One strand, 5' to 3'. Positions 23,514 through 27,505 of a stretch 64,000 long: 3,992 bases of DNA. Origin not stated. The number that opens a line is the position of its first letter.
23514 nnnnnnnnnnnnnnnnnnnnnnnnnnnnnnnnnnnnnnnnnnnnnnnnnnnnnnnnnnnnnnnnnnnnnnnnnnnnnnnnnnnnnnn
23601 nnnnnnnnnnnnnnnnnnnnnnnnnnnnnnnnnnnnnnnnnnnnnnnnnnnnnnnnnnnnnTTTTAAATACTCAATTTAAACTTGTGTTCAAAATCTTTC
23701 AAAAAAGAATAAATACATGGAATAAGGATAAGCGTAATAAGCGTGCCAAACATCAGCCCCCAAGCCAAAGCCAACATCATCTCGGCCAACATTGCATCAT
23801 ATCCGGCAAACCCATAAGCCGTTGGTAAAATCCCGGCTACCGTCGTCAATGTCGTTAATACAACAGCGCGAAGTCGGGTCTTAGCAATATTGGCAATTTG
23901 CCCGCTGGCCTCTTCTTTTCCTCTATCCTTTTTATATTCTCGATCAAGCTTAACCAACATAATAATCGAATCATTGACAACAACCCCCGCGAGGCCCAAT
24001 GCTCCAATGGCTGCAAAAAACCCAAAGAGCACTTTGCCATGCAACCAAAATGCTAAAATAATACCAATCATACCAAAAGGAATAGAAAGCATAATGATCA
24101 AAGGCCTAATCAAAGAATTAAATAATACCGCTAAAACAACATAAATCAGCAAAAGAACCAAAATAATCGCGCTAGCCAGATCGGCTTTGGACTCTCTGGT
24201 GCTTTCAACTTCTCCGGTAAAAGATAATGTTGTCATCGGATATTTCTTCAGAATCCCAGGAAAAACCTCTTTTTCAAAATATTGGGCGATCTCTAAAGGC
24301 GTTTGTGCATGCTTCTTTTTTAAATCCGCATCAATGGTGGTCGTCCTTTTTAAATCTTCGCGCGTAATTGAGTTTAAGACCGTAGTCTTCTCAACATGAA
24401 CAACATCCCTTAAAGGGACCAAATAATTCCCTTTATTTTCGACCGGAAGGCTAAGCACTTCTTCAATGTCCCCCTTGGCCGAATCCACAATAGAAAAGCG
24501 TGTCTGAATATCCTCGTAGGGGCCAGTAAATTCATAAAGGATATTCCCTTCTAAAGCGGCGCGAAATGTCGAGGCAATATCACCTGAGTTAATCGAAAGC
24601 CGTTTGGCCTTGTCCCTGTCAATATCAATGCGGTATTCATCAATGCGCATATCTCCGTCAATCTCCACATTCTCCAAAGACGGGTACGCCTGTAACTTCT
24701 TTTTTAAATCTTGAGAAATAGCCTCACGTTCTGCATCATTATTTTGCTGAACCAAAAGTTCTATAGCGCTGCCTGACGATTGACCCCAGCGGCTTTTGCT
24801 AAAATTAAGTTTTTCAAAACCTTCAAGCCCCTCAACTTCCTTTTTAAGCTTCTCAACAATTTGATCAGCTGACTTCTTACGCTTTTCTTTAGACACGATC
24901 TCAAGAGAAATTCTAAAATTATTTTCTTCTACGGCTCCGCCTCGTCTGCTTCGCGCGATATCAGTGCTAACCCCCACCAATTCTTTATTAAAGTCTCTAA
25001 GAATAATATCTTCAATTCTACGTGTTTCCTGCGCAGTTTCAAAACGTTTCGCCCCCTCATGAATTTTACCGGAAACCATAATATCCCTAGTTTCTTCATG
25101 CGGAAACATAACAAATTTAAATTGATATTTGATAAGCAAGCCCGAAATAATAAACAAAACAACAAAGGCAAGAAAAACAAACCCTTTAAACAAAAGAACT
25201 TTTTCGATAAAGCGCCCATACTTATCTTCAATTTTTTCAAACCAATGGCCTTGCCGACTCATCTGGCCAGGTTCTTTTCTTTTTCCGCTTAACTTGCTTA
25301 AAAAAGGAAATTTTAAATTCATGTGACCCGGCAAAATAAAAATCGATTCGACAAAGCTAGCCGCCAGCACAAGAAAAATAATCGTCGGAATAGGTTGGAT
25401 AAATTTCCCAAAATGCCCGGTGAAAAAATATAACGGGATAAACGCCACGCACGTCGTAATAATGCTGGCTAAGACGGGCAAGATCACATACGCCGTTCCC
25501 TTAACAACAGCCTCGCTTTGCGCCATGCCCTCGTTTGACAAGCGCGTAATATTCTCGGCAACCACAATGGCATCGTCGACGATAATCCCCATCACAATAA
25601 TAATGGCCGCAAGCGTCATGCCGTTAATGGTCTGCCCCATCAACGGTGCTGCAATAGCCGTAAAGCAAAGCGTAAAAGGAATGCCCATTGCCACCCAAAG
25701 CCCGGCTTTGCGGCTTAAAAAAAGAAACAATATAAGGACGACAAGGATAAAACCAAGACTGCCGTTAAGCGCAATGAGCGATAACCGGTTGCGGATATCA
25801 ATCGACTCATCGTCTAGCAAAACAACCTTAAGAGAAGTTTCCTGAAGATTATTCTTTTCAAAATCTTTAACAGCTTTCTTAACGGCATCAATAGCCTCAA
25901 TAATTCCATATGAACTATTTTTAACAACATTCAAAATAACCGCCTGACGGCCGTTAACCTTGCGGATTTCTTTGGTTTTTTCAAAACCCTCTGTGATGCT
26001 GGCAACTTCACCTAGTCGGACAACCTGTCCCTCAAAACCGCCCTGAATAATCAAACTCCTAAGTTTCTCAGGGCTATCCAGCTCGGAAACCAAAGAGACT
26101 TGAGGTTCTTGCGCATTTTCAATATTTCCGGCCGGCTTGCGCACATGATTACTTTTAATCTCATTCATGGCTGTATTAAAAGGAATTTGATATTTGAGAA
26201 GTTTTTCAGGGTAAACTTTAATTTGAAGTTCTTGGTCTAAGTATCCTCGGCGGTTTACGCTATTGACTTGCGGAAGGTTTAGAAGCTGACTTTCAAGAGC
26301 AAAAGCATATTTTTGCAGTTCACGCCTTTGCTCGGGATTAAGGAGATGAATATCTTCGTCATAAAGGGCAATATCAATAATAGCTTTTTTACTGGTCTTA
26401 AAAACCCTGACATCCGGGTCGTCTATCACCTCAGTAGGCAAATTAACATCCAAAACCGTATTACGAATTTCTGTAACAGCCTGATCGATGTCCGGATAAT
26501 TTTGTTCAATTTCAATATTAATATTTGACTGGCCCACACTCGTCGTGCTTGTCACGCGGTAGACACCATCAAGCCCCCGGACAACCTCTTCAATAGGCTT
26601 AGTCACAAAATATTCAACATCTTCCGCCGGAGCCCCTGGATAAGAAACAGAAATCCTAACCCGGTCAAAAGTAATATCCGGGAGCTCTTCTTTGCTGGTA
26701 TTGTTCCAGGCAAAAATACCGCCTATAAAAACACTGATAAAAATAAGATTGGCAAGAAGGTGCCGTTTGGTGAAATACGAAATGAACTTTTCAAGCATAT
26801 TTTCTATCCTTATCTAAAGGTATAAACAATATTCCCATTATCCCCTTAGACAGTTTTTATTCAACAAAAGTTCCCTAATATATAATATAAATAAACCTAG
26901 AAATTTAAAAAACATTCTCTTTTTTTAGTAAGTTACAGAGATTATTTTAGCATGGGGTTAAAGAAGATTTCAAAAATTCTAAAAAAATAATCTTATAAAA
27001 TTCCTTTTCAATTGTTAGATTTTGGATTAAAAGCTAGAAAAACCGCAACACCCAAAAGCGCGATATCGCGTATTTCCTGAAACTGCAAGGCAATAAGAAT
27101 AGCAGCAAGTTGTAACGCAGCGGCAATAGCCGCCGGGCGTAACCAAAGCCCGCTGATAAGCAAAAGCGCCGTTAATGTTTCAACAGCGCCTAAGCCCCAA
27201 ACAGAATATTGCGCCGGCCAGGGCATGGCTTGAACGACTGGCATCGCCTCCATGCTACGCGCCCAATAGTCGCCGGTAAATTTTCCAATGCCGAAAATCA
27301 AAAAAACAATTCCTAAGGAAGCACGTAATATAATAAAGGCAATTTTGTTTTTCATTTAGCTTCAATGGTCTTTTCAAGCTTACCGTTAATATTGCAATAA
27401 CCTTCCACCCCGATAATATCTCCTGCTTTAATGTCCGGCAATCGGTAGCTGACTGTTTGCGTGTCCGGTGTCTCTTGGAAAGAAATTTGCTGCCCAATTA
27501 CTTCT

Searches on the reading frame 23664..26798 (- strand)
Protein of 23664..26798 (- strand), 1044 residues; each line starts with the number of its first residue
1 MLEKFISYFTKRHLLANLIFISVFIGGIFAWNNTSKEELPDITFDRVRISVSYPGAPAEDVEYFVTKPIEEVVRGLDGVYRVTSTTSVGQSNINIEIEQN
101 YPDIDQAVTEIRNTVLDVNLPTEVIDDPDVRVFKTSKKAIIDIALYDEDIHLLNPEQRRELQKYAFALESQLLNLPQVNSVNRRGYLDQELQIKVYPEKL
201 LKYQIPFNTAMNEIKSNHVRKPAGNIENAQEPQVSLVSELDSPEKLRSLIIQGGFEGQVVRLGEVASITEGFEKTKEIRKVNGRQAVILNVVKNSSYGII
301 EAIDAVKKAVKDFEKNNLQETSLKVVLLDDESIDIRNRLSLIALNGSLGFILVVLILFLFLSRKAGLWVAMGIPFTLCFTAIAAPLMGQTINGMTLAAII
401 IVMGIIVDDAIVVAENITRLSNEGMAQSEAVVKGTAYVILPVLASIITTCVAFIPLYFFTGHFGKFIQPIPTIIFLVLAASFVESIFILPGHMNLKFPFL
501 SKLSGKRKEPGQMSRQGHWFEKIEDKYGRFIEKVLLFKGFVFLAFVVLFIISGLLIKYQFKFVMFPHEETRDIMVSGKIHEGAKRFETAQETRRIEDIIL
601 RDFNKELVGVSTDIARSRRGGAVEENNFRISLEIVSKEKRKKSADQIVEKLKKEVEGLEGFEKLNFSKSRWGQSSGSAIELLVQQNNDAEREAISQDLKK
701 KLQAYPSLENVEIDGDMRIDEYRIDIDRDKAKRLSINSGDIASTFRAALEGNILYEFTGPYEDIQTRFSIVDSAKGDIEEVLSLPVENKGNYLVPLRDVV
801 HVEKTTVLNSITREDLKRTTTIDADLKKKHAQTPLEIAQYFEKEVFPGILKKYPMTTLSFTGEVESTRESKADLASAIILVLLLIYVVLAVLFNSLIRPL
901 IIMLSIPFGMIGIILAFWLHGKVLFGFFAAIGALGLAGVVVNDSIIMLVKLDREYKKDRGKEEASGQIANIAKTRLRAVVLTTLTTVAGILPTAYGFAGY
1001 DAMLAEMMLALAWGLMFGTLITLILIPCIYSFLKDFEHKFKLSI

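Call 20: search_protein_families(library=pfam, proteins=[window:23664-26798:-])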
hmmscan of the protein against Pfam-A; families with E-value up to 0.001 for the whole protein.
window:23664-26798:- (1044 aa): 2 families
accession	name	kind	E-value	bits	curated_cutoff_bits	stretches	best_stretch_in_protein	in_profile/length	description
PF00873.25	ACR_tran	-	5.2e-161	538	28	1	5-1033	1-1020/1021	AcrB/AcrD/AcrF family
PF02355.23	SecD_SecF_C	-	5.3e-08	32.9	20.5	1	340-488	33-178/189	Protein export membrane protein SecD/SecF, C-terminal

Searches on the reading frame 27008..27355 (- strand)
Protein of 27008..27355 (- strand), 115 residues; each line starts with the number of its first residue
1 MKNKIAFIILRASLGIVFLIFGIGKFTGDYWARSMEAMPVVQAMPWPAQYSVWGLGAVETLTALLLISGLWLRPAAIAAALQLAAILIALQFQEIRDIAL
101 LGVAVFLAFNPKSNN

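Call 20: search_protein_families(library=pfam, proteins=[window:27008-27355:-])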
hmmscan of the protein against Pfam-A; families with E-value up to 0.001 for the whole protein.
window:27008-27355:- (115 aa): 3 families
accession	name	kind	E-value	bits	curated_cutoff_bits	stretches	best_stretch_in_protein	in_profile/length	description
PF07681.17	DoxX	-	4.8e-09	37.2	23.6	1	8-88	3-81/85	DoxX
PF07291.16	MauE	-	7.2e-08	33.2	27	1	5-90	3-87/128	Methylamine utilisation protein MauE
PF13564.11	DoxX_2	-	0.00091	19.8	26.3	0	10-89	2-76/103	DoxX-like family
